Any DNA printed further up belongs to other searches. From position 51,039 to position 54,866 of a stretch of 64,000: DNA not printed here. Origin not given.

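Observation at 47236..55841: Operon for a secreted 489-aa protein and a 2379-aa dual-TM-cluster giant protein of unknown family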

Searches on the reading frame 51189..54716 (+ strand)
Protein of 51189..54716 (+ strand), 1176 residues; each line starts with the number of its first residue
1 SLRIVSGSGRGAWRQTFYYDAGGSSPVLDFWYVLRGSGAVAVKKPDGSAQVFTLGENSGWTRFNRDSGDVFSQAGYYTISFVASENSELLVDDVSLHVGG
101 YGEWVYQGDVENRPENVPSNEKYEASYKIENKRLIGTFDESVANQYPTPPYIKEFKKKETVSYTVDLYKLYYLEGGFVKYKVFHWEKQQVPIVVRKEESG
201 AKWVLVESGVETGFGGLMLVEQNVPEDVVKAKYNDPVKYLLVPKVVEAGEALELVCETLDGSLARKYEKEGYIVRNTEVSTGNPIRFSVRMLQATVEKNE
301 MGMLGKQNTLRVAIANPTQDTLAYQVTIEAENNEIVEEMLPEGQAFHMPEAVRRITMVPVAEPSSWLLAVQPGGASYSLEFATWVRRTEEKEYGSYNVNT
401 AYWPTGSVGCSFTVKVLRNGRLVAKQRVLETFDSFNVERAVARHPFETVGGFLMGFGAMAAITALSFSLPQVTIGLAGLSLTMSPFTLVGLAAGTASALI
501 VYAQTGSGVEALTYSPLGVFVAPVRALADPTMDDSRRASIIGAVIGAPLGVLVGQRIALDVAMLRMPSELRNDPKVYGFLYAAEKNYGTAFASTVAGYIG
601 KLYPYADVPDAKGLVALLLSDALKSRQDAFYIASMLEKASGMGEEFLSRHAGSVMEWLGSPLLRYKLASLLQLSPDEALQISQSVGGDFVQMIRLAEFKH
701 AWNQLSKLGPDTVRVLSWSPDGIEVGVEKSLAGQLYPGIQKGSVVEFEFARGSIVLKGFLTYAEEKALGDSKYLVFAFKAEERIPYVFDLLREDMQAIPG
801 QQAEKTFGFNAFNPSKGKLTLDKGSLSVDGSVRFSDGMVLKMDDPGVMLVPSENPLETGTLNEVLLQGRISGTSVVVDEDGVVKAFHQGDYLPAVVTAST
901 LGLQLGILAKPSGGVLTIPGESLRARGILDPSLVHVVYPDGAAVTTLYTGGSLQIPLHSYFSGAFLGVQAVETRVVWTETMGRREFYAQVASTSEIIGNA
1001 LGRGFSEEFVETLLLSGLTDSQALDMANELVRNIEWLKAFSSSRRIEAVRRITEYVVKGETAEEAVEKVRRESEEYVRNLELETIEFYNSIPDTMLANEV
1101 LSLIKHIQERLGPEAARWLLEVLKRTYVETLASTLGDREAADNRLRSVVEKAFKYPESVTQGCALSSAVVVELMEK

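Call 63: find_related_loci(query=A4, collection=genome_contigs, flank=10000)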
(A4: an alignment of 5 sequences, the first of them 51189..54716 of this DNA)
Query A4 (1176 aa) in genome_contigs; peptide patterns used: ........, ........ (x = any residue, [..] = any of these).
40 stretches matched a pattern; 18 encode a relative of the query (tblastn E <= 1e-3); 18 distinct loci.
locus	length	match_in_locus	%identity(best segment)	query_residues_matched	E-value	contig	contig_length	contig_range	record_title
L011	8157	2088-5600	65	2-1176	0e+0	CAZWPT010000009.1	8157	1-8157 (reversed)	MAG TPA_asm: uncultured Nitrososphaerota archaeon isolate SRP231805_co4_161 genome assembly, contig: k141_129697, whole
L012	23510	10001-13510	64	2-1174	0e+0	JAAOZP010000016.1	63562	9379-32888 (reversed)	MAG: Thaumarchaeota archaeon isolate SJ3.Bin56 k141_84963, whole genome shotgun sequence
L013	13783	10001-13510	62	2-1176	0e+0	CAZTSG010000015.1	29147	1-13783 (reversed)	MAG TPA_asm: uncultured Nitrososphaerota archaeon isolate SRP104967_co1_30 genome assembly, contig: NODE_514_length_2914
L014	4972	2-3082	67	129-1175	0e+0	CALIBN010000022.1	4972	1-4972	MAG: uncultured archaeon isolate S1_Bin_MAXBIN__053_sub_1 genome assembly, contig: c_000000744070, whole genome shotgun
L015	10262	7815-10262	73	1-817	0e+0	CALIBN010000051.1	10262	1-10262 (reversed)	MAG: uncultured archaeon isolate S1_Bin_MAXBIN__053_sub_1 genome assembly, contig: c_000001599202, whole genome shotgun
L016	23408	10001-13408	54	2-1173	0e+0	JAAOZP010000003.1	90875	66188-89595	MAG: Thaumarchaeota archaeon isolate SJ3.Bin56 k141_17614, whole genome shotgun sequence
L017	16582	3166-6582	54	2-1175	0e+0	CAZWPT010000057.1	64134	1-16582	MAG TPA_asm: uncultured Nitrososphaerota archaeon isolate SRP231805_co4_161 genome assembly, contig: k141_33348, whole g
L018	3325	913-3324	67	1-813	0e+0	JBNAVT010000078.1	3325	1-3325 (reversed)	MAG: Thermoproteota archaeon isolate Kamch4342-D-MF-045 bin3.fa-78, whole genome shotgun sequence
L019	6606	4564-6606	72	2-692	0e+0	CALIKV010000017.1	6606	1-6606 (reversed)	MAG: uncultured Sulfolobales archaeon isolate S1_Bin_MAXBIN__196_sub_1 genome assembly, contig: c_000000164221, whole ge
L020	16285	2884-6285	46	2-1176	0e+0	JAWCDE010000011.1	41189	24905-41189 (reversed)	MAG: Thermoproteota archaeon isolate JZ-1_201912_bins_38 JZ-1_201912_bins_38_scaffold_11, whole genome shotgun sequence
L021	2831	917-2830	69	2-646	0e+0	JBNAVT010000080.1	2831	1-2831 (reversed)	MAG: Thermoproteota archaeon isolate Kamch4342-D-MF-045 bin3.fa-80, whole genome shotgun sequence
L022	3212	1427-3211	72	2-596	0e+0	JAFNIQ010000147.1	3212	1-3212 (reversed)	MAG: Candidatus Brockarchaeota archaeon isolate GD2_1 GD2_1_scaffold_17673_curated, whole genome shotgun sequence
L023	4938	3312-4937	70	2-554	0e+0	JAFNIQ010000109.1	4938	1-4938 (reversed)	MAG: Candidatus Brockarchaeota archaeon isolate GD2_1 GD2_1_scaffold_9429_curated, whole genome shotgun sequence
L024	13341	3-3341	64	55-1176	0e+0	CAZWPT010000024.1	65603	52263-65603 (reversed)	MAG TPA_asm: uncultured Nitrososphaerota archaeon isolate SRP231805_co4_161 genome assembly, contig: k141_173737, whole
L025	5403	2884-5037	50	2-747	0e+0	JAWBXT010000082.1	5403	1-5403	MAG: Thermoproteota archaeon isolate JZ-1_201901_bins_10 JZ-1_201901_bins_10_scaffold_82, whole genome shotgun sequence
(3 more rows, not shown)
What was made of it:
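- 48702..55841 (+): Gene B: the 2379-aa polytopic giant protein. There are 18 loci in about 10 MAGs (call 63).
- There are several paralogs with different tails per genome (call 63).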

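Call 64: search_protein_representatives(alignment_id=A4)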
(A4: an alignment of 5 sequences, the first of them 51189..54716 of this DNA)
Query: 5 sequences, 1166 profile positions. Proteins with E-value up to 0.001 (for the whole library): 40; up to 1e-10: 34; up to 1e-30: 30. The best 40 are listed.
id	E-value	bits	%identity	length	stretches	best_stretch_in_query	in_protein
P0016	0.0e+00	2027.1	-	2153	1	1-1166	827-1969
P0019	0.0e+00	1965.9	-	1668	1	1-1165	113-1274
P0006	0.0e+00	1479.3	-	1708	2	1-871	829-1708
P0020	0.0e+00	1370.2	-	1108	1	1-803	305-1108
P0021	0.0e+00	1140.4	-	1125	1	425-1166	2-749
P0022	0.0e+00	1045.1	-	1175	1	363-1166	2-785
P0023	1.4e-247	841.1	-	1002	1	580-1165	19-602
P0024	3.3e-157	541.7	-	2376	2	1-337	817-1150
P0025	4.9e-112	392.1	-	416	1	924-1165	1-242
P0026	2.8e-105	369.7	-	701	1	898-1165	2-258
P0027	3.7e-105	369.3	-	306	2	632-857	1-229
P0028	4.2e-105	369.2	-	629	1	934-1165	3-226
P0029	4.8e-100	352.4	-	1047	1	402-1165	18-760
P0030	3.5e-96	339.6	-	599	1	944-1166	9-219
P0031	2.5e-95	336.7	-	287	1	718-999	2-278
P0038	6.1e-52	193.1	-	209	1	864-1060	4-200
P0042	1.2e-43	165.6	-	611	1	1014-1165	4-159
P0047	2.3e-27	111.7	-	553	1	1062-1165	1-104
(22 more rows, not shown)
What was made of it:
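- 54144..54716 (+): Helical 'handle' (residues ~1815-2005) shared by B and the stand-alone cassettes. It ends in the motif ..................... Many representatives start at profile positions 900-1060 (call 64).
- The family is confined to a narrow clade (call 64).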

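Call 65: search_protein_families(library=pfam, proteins=[P0024, P0026, P0028, P0030, P0042, P0047, P0021, P0022, P0023, P0029], max_evalue=0.01)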
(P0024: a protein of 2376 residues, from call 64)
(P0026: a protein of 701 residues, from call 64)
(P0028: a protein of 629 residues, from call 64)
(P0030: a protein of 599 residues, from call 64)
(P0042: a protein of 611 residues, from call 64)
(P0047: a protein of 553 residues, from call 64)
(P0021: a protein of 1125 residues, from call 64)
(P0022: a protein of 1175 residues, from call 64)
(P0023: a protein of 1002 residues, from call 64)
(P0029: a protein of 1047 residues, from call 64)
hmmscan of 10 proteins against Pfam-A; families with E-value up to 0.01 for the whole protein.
P0024 (2376 aa): 0 families

P0026 (701 aa): 0 families

P0028 (629 aa): 0 families

P0030 (599 aa): 1 family
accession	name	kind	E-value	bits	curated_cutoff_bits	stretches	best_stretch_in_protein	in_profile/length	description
PF10245.14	MRP-S22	-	0.0065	16.7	25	0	450-555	7-113/243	Mitochondrial 28S ribosomal protein S22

P0042 (611 aa): 1 family
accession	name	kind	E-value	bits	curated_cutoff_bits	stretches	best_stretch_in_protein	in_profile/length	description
PF03701.19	UPF0181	-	0.002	18.1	23.5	1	17-58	5-46/50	Uncharacterised protein family (UPF0181)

P0047 (553 aa): 0 families

P0021 (1125 aa): 0 families

P0022 (1175 aa): 0 families

P0023 (1002 aa): 1 family
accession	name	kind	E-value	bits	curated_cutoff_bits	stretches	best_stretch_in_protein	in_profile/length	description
PF04313.20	HSDR_N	-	0.0072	16.6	25.1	0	942-990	124-165/198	Type I restriction enzyme R protein N terminus (HSDR_N)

P0029 (1047 aa): 0 families

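Call 98: find_related_loci(query=A4, collection=viral_contigs, flank=5000)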
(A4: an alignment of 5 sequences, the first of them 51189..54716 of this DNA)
Query A4 (1176 aa) in viral_contigs; peptide patterns used: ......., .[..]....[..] (x = any residue, [..] = any of these).
29 stretches matched a pattern, but none encodes a relative of the query by tblastn (E <= 1e-3).
